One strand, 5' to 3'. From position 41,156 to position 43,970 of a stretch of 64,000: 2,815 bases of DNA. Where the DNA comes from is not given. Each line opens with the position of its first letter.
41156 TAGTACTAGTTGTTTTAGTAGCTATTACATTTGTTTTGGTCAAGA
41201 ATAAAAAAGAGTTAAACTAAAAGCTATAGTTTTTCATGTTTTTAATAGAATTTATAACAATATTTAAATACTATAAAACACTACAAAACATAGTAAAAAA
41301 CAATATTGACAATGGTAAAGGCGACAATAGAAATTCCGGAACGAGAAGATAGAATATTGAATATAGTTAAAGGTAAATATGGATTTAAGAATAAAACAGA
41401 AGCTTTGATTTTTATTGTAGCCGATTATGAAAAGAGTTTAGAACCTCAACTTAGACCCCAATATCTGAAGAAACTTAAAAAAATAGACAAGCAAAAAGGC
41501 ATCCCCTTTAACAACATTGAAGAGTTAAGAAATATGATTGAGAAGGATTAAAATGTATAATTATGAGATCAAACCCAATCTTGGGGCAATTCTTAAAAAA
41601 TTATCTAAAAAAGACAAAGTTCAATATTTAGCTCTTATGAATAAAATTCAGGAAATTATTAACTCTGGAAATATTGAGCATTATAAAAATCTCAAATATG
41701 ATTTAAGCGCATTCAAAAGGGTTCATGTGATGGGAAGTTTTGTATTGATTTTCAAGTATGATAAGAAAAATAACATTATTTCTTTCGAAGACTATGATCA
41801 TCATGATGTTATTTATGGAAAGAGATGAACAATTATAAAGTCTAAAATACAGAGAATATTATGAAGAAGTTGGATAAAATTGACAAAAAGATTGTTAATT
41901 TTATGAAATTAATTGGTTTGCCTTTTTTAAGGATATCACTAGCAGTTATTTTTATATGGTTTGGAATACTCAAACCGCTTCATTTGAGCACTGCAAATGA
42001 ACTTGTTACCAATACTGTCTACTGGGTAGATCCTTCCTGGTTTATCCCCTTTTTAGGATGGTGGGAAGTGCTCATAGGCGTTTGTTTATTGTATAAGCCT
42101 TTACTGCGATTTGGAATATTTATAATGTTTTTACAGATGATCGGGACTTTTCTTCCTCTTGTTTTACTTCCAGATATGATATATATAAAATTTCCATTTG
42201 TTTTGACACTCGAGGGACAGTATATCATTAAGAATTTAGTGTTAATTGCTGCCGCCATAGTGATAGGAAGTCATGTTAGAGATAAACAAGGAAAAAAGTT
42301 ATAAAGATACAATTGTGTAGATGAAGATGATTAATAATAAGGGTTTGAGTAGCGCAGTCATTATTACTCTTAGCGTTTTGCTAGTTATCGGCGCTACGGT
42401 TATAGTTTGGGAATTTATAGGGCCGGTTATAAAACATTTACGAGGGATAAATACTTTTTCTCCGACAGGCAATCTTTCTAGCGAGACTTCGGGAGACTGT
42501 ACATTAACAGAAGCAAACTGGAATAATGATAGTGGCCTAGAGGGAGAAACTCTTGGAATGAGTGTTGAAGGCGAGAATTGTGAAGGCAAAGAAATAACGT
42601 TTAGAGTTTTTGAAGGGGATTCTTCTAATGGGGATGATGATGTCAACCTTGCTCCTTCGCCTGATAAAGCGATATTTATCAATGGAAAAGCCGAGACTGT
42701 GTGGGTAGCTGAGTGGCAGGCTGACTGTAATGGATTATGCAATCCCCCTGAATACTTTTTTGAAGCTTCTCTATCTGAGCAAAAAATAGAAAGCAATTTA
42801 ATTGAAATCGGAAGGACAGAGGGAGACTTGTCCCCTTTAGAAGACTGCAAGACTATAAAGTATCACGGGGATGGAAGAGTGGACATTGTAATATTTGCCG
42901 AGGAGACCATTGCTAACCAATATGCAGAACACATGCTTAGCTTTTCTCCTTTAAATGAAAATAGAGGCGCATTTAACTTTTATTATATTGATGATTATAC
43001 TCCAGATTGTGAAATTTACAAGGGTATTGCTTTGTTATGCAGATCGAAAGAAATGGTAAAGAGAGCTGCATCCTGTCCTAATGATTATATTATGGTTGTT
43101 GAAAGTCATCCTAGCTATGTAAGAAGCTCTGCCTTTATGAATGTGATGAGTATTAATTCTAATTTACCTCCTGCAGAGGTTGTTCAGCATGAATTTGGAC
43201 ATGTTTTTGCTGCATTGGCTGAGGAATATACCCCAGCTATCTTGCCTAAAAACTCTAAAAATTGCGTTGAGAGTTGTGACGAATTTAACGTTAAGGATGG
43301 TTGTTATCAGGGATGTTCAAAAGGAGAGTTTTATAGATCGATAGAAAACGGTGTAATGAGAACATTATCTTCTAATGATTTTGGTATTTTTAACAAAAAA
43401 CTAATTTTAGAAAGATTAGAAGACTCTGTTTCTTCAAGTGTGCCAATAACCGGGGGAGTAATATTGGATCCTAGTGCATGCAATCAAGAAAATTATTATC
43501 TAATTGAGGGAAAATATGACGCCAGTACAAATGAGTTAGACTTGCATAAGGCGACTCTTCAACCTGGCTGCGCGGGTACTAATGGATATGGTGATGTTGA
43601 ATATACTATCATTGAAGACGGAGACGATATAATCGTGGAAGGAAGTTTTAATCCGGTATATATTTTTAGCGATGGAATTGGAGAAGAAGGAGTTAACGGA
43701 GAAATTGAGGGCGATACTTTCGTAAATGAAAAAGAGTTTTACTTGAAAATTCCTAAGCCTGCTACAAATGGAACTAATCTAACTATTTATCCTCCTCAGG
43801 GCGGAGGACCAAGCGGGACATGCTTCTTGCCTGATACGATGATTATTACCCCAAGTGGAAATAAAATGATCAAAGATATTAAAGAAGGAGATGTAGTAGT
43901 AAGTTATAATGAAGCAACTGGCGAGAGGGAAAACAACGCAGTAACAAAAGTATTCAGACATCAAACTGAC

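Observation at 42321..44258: Secreted zinc metalloprotease with a C-terminal Hint domain, a Hedgehog-like cargo-Hint layout in an archaeon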

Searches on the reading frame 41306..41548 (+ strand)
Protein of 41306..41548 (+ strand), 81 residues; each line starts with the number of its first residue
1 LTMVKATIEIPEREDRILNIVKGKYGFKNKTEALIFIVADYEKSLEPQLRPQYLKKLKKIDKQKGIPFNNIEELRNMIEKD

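Call 49: search_protein_families(library=pfam, proteins=[window:41306-41548:+], max_evalue=0.01)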
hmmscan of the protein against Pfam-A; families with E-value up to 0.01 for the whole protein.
window:41306-41548:+ (81 aa): 1 family
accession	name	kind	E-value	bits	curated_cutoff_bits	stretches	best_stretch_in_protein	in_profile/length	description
PF10884.14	DUF2683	-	1.2e-05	25.9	27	1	17-76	4-66/66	Protein of unknown function (DUF2683)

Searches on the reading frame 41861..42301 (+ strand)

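Call 49: search_protein_families(library=pfam, proteins=[window:41861-42301:+], max_evalue=0.01)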
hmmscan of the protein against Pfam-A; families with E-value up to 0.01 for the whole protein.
window:41861-42301:+ (147 aa): 3 families
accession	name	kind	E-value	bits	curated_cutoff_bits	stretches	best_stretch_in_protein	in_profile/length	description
PF04224.18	DUF417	-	0.0005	20.1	27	0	9-40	4-35/175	Protein of unknown function, DUF417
PF07291.16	MauE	-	0.003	18.3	27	1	22-96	7-83/128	Methylamine utilisation protein MauE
PF07681.17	DoxX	-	0.005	17.9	23.6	1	21-97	3-80/85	DoxX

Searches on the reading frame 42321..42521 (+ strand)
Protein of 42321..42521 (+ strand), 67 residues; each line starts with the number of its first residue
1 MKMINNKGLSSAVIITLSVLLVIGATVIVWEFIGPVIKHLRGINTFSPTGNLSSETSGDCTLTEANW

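Call 69: search_protein_families(library=pfam, proteins=[window:42321-42521:+], max_evalue=10)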
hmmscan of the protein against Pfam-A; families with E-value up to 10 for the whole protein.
seq(67 aa): 1 family
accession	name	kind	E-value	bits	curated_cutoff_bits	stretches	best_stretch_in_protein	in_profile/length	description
PF10584.14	Proteasome_A_N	-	0.17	12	27.7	1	41-52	3-14/23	Proteasome subunit A N-terminal signature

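Call 70: search_protein_families(library=ncbifam, proteins=[window:42321-42521:+], max_evalue=10)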
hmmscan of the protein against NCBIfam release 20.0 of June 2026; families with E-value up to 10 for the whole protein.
seq(67 aa): 1 family
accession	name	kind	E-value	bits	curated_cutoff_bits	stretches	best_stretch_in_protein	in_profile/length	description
NF045858.1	glide_MMOB1670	exception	0.15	10.6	850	1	23-51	386-414/705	MMOB1670 family gliding motility ATPase complex subunit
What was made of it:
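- Tried and rejected: Pfam and NCBIfam scans of N-terminal peptides tested the class III pilin-like signal idea (calls 69, 70).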

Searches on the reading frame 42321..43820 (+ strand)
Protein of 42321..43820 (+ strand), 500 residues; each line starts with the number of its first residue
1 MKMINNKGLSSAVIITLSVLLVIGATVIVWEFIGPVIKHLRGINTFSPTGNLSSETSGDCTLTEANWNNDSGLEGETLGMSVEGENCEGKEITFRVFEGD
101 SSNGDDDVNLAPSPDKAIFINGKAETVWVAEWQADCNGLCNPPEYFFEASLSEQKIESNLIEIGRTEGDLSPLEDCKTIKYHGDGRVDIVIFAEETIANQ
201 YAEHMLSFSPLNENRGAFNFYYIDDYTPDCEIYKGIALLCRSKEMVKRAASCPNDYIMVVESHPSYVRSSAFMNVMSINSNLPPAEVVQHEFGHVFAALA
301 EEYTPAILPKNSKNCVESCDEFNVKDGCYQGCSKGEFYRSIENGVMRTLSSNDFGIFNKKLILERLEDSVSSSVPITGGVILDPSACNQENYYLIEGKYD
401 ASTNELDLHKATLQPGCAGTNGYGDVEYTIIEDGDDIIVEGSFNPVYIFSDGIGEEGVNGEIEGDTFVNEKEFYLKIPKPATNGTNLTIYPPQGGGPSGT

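Call 31: search_solved_structures(query=A3, max_evalue=0.01, show_alignments=1)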
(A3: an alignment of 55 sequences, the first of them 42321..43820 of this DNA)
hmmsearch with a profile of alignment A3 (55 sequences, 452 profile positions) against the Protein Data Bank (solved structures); distinct sequences matched with E-value up to 0.01: 2.
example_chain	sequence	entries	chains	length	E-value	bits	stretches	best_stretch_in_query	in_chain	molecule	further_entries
3p1v_A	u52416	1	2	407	1.5e-05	27.5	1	153-172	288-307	Metallo-endopeptidase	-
4df9_A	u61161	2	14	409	3.6e-05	26.3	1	153-172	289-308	putative peptidase | Lipoprotein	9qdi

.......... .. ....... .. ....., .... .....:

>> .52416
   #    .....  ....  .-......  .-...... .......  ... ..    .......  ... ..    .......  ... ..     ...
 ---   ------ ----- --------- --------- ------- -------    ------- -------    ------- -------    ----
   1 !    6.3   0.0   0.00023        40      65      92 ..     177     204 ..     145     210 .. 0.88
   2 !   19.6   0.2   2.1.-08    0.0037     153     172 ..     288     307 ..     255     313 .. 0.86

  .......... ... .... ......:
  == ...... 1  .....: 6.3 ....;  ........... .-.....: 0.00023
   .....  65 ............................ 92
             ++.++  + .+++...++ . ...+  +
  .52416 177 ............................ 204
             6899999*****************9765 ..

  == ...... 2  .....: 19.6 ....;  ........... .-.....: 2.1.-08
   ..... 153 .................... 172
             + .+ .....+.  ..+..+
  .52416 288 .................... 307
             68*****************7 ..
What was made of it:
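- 42849..43433 (+): M64-like zinc metallopeptidase catalytic domain (aa 177-371). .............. is at nt 43188-43229. A family profile hits M64 structures 3p1v and 4df9 at the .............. motif, E = 1.5e-5 (call 31).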

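Call 43: predict_structure(alignment_id=A3)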
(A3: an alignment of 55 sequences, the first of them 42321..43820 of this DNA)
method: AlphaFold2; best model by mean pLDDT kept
length: 500 residues; sequences in the alignment: 55
mean_pLDDT: 84.1   pTM: 0.69
mean pLDDT of the five models: 84.1, 83.6, 83.2, 82.8, 82.0
residues with pLDDT >= 90: 269; 70-90: 154; 50-70: 38; < 50: 39
segments of 3 or more residues with pLDDT < 50: 1-3, 39-56, 167-171, 377-381, 495-500
pLDDT, mean of each block of 10 residues (from residue 1): 59 91 94 68 34 53 92 82 95 92 80 78 89 67 89 94 62 82 93 98 96 97 96 93 96 97 93 97 91 94 83 91 92 85 87 93 93 54 72 93 89 90 91 81 94 74 85 92 73 49
secondary structure, 60 per line:
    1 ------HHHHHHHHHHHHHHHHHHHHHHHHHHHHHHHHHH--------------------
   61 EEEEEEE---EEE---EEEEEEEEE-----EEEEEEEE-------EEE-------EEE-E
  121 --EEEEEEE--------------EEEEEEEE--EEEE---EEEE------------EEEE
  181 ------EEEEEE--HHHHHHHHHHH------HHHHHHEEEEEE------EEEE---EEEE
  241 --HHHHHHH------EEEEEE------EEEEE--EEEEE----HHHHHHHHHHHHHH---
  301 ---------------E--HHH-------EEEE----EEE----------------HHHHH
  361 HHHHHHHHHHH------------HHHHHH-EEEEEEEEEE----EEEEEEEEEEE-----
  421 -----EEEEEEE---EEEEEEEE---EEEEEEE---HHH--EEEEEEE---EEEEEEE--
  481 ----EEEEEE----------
elements in order: H7-40 E61-67 E71-73 E77-85 E91-98 E106-108 E116-118 E123-129 E144-151 E154-157 E161-164 E177-180 E187-192 H195-205 H212-217 E218-223 E230-233 E237-240 H243-249 E256-261 E268-272 E275-279 H284-297 E329-332 E337-339 H356-371 H384-389 E391-400 E405-415 E426-432 E436-443 E447-453 E462-468 E472-478 E485-490
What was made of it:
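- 42339..42440 (+): N-terminal hydrophobic anchor helix (aa 7-40). The motif NNKG|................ resembles an archaeal class III (pilin-like) signal, but this is unproven. AF2 helix over aa 7-40 with pLDDT above 90 over aa 11-30 (call 43).
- Checked: N-terminal anchor: a hydrophobic stretch, modelled as a helix over aa 7-40 with pLDDT above 90 over aa 11-30 (call 43).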

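Call 47: fold_search(model_id=the predicted structure, library=pdb)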
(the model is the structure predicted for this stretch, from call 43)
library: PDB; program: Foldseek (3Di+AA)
matches with E <= 10: 1997; with E <= 0.001: 318
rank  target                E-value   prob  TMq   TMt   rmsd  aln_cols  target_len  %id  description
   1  7r80_A                5.7e-05  1.00  0.16  0.33   9.6       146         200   12  Crystal structure of C3 TCR complex with QW9-bound HLA-B*5301 (released 2022-06-29)
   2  8vyn_G                6.0e-05  1.00  0.15  0.50   5.0       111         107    6  Soluble ectodomain of human cytomegalovirus (HCMV) glycoprotein B (gB) stabilized in a prefusion-like conformation in  (released 2024-09-18)
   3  7pa8_III              6.4e-05  1.00  0.15  0.43  11.8       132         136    8  JC polyomavirus VP1 in complex with Fab 27C2 (released 2023-02-08)
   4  7x1m_L                6.7e-05  1.00  0.15  0.50   7.3       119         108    8  The complex structure of Omicron BA.1 RBD with BD604, S309,and S304 (released 2022-07-06)
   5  9s6t_L                7.5e-05  1.00  0.15  0.51   4.5       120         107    5  Ternary cryo-EM structure of chicken ALG12 with Dol25-PP-GlcNAc2Man7, Dol25-P-Man, and Fab (released 2026-03-18)
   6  5swz_D                7.5e-05  1.00  0.16  0.35   9.0       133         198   14  Crystal Structure of NP1-B17 TCR-H2Db-NP complex (released 2016-10-05)
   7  9nj3_P                8.0e-05  1.00  0.14  0.47   5.6       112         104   10  Computationally optimized broadly reactive influenza B hemagglutinin BC2 bound by antibodies #46 and #3978 (released 2026-03-11)
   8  7n2s_D                8.0e-05  1.00  0.16  0.37   8.7       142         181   13  AS3.1-PRPF3-HLA*B27 (released 2022-12-07)
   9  6ozc_D                8.4e-05  1.00  0.15  0.50   5.1       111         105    6  BG505 SOSIP.664 with 2G12 Fab2 (released 2020-05-20)
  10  9mkn_P                8.4e-05  1.00  0.14  0.45   6.0       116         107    7  Structure of the Respiratory Syncytial Virus Fusion Protein Bound to Human Antibodies RSV_2245 and RSV_3301 (released 2025-10-29)
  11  8g73_C                8.9e-05  1.00  0.14  0.47   6.5       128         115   12  SARS-CoV-2 spike/Nb3 complex with 2 RBDs up and 3 Nb3 bound at 2.5 A (released 2024-01-24)
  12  8eka_D                8.9e-05  1.00  0.15  0.51   5.8       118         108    7  Cryo-EM structure of a potent anti-malarial antibody L9 in complex with Plasmodium falciparum circumsporozoite protein (released 2023-03-15)
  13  3huj_E                1.0e-04  1.00  0.15  0.32   9.6       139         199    9  Crystal structure of human CD1d-alpha-Galactosylceramide in complex with semi-invariant NKT cell receptor (released 2009-07-28)
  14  6xxo                  1.1e-04  1.00  0.14  0.41   8.1       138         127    9  Crystal structure of NB8, a nanobody targeting prostate specific membrane antigen (released 2020-06-10)
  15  7mem_J                1.3e-04  1.00  0.15  0.52   7.1       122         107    6  CryoEM structure of monoclonal Fab 045-09 2B05 binding the lateral patch of influenza virus H1 HA (released 2021-07-28)
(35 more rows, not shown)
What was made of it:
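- Tried and rejected: The Foldseek search with the 500-aa N-terminal model (call 47) was swamped by immunoglobulin hits to the two beta-sandwich domains.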

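Call 48: search_protein_families(library=pfam, alignment_id=A3, max_evalue=0.001)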
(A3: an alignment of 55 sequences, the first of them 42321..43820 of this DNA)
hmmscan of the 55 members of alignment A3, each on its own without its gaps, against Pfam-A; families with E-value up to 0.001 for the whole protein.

A. member 1, window:42321-43820:+ (500 aa): 1 family
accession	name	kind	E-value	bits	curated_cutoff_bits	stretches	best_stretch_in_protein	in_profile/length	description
PF09471.16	Peptidase_M64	-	3.3e-05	23.6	26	0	242-304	99-162/302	IgA Peptidase M64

B. families by the number of members that match (of 55 scanned): 2 families
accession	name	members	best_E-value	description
PF09471.16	Peptidase_M64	47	2.5e-08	IgA Peptidase M64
PF00404.24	Dockerin_1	4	2.7e-08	Dockerin type I domain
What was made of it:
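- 42849..43433 (+): 47 of 55 homologues hit PF09471 (call 48).
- On Peptidase M64: 47 of 55 homologues match PF09471 at E <= 1e-3 (call 48), and a profile hits 3p1v and 4df9 (call 31).
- Closest known: Peptidase family M64. Same: 47 of 55 family members hit PF09471 (call 48), and a family profile hits 3p1v and 4df9 (call 31).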
